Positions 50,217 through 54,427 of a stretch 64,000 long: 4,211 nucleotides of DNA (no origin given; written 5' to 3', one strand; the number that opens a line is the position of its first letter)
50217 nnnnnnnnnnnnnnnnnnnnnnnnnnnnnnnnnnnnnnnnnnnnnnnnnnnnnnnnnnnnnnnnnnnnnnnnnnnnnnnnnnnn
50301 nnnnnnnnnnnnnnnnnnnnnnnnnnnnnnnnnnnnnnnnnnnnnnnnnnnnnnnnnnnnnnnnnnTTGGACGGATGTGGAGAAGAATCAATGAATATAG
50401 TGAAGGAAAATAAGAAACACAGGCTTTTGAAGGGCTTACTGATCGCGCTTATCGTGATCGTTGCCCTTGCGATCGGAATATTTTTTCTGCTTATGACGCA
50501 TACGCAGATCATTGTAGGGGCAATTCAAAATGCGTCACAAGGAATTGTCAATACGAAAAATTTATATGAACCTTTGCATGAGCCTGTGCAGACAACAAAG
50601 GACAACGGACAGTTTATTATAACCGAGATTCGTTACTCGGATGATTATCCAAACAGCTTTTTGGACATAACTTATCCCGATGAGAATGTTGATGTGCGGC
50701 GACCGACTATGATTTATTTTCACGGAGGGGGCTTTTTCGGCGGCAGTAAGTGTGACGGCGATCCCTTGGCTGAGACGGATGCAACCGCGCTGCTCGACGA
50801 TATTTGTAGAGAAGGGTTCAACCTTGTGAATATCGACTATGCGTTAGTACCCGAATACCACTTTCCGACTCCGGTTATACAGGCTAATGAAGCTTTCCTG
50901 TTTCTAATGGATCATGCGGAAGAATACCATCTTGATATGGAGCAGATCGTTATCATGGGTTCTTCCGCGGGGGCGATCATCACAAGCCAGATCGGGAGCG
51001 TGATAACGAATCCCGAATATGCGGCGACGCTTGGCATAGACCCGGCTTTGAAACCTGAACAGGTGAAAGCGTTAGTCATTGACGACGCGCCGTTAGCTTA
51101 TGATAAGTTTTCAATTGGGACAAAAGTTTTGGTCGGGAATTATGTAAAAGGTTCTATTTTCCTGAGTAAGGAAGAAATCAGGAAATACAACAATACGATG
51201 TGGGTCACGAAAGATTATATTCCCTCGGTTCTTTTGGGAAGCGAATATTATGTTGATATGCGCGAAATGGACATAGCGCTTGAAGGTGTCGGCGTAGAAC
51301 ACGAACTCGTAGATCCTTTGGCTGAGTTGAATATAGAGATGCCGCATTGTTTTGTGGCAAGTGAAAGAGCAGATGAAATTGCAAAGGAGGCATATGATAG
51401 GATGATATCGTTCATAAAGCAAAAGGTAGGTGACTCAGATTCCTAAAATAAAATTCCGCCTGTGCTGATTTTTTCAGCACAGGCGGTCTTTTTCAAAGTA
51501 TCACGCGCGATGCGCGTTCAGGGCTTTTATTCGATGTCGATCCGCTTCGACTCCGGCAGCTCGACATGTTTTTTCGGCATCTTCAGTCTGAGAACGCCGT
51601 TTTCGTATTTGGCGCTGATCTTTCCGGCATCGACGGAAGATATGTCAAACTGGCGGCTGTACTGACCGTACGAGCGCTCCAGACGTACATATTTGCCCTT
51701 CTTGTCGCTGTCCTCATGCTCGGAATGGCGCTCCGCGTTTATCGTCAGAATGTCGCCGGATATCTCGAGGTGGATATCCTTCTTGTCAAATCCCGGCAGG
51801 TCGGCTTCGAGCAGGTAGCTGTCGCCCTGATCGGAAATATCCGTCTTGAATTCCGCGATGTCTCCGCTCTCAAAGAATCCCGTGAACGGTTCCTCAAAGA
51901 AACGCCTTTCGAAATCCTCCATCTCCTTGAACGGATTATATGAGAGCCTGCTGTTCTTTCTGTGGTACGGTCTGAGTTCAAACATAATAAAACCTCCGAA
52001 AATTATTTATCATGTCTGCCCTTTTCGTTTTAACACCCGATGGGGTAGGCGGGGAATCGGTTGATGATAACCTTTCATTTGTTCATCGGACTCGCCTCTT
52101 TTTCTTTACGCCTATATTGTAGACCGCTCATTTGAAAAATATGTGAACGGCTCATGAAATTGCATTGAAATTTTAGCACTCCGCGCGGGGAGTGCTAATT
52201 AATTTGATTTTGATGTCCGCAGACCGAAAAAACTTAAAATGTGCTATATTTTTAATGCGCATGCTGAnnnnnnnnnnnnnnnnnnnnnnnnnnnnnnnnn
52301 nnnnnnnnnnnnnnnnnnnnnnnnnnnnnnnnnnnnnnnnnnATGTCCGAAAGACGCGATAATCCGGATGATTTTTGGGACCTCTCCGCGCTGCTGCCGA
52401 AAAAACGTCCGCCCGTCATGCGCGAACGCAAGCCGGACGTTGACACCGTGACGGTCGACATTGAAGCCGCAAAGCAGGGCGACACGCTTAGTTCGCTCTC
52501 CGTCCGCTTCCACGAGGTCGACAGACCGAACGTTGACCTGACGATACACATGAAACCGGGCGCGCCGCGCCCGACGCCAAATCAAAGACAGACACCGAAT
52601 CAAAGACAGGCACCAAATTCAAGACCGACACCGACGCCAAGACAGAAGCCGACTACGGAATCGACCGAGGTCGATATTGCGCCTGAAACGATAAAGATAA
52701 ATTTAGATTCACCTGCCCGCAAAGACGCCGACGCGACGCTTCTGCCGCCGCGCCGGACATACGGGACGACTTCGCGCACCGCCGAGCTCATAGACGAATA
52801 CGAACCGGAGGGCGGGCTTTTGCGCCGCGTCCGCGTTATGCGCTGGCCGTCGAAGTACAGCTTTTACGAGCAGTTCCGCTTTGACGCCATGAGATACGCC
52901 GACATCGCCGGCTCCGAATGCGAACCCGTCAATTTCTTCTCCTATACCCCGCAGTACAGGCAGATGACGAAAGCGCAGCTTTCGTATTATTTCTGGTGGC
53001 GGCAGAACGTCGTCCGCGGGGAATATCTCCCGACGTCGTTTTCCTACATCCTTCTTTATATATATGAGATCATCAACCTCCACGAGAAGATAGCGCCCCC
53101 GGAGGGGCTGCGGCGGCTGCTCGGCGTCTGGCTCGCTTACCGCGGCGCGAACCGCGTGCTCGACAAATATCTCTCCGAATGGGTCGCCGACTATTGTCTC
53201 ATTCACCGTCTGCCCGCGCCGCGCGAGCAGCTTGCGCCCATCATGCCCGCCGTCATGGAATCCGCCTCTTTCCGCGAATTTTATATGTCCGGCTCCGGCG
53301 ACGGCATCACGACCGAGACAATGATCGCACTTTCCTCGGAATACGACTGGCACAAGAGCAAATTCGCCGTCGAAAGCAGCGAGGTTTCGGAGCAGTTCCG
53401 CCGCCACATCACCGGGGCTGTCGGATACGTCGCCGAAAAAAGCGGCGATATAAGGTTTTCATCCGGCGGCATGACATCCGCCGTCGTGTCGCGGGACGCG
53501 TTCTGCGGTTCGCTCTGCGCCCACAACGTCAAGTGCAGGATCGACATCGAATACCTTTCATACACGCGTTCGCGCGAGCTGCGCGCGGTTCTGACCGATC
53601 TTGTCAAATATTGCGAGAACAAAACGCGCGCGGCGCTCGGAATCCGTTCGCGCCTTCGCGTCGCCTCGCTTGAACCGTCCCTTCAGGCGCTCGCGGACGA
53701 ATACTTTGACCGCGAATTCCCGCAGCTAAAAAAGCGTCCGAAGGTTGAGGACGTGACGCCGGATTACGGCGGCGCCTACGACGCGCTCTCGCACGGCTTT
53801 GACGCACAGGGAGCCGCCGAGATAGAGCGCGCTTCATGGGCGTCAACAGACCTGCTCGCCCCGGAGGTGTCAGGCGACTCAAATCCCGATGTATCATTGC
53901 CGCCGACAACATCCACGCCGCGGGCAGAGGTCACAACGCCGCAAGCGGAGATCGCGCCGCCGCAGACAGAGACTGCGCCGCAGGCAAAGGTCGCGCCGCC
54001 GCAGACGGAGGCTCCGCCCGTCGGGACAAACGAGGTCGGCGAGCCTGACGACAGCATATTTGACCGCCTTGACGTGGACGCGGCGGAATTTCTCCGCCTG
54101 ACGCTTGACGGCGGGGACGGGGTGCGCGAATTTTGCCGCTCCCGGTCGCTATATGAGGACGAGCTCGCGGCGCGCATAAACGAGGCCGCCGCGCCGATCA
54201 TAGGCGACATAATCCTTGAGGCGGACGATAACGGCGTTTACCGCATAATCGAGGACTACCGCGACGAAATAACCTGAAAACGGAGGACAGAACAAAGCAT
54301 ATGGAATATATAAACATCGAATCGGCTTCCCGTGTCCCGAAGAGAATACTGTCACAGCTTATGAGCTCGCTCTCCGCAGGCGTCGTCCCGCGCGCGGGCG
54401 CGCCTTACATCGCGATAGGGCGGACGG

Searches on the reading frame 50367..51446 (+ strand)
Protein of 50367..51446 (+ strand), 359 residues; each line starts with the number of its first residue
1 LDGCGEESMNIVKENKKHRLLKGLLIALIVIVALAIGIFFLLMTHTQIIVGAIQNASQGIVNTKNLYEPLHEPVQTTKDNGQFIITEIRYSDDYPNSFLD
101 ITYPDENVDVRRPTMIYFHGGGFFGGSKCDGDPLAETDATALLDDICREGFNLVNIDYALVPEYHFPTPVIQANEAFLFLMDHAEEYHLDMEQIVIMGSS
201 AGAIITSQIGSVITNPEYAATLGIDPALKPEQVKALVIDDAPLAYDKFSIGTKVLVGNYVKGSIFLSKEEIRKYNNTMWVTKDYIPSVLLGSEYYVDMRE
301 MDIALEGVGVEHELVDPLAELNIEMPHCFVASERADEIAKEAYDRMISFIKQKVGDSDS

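Call 10: search_protein_families(library=ncbifam, proteins=[window:50367-51446:+], max_evalue=0.001)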
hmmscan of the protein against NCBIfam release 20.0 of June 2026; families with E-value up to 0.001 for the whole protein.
window:50367-51446:+ (359 aa): 10 families
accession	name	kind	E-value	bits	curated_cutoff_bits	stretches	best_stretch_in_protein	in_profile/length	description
NF058653.1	LipP1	equivalog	4.4e-15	55.3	350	1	108-207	67-159/300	LipP1 family hormone-sensitive lipase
NF007547.0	PRK10162.1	equivalog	5.7e-13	48.5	389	1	110-206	85-171/321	acetyl esterase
NF033149.0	CHL_hydrolase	equivalog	2.1e-10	40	500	1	104-207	67-163/310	chloramphenicol hydrolase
NF058649.1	GTSAG_HSLs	subfamily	8.3e-09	35.3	380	1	109-209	88-174/312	GTSAG motif subfamily hormone-sensitive lipase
NF052620.1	AryltfaseLP1002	equivalog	1.8e-08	34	300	1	111-225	31-139/265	lp_1002 family arylesterase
NF058651.1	GESAG_HSLs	subfamily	1e-07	31.3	430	1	114-208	69-152/296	GESAG motif subfamily hormone-sensitive lipase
NF058650.1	GCSAG_HSLs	subfamily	2.4e-07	30.6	410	1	112-214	85-175/314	GCSAG motif subfamily hormone-sensitive lipase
NF052354.1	EstLipQMycob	equivalog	2.9e-07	29.4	700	1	86-217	138-263/418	esterase LipQ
NF041902.1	pecacetest_PaeX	equivalog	9.8e-05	21.5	550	1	148-226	104-185/318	pectin acetylesterase PaeX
NF042968.1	AcxylEst_AxeA1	equivalog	0.00053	18.4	700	1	149-210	78-138/459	acetylxylan esterase AxeA1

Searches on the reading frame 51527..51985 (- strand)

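Call 10: search_protein_families(library=ncbifam, proteins=[window:51527-51985:-], max_evalue=0.001)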
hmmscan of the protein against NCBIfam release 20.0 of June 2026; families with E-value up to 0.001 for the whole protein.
window:51527-51985:- (152 aa): 3 families
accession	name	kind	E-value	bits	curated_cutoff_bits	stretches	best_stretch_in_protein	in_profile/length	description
NF042420.1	Hsp18_Clos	equivalog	2.5e-34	118.5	195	1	1-152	1-147/147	heat shock protein Hsp18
NF041799.1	Hsp14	equivalog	1.1e-20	73.7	100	1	22-152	6-118/118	archaeal heat shock protein Hsp14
NF041800.1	Hsp20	equivalog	2.3e-15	56.6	140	1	47-152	75-162/162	archaeal heat shock protein Hsp20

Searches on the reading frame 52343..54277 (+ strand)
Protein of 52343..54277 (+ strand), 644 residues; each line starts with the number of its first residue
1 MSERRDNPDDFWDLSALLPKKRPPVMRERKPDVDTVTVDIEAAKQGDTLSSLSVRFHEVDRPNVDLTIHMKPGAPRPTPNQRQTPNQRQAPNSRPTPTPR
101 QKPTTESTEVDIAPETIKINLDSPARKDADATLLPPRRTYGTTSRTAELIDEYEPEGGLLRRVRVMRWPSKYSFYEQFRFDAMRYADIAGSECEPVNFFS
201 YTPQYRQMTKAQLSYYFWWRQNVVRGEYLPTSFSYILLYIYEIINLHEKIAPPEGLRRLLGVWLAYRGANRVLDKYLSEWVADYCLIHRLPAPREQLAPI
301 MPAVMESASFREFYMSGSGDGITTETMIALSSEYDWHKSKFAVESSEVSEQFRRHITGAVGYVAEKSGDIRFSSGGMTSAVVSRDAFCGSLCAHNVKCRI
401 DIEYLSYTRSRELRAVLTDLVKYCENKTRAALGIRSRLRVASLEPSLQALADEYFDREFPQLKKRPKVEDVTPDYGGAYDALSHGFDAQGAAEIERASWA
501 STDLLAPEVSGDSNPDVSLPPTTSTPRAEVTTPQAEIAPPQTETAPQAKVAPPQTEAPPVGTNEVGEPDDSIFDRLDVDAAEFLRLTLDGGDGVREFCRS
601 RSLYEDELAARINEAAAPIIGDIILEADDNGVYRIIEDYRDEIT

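Call 8: search_protein_families(library=pfam, proteins=[window:52343-54277:+], max_evalue=0.01)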
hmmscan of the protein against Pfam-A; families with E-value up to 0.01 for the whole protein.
window:52343-54277:+ (644 aa): 2 families
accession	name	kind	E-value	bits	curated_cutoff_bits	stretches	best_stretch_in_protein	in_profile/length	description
PF13208.11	TerB_N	-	4.7e-17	62.9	25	1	173-302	29-149/207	TerB N-terminal domain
PF15615.11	TerB_C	-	2.8e-05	24.8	26.3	1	551-643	50-147/148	TerB-C domain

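Call 9: search_protein_families(library=padloc, proteins=[window:52343-54277:+], max_evalue=0.01)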
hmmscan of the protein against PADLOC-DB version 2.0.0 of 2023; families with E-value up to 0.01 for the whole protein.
window:52343-54277:+ (644 aa): 1 family
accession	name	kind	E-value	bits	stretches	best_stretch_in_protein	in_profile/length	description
PDLC03958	SngA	-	3.3e-46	157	1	98-643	36-523/528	-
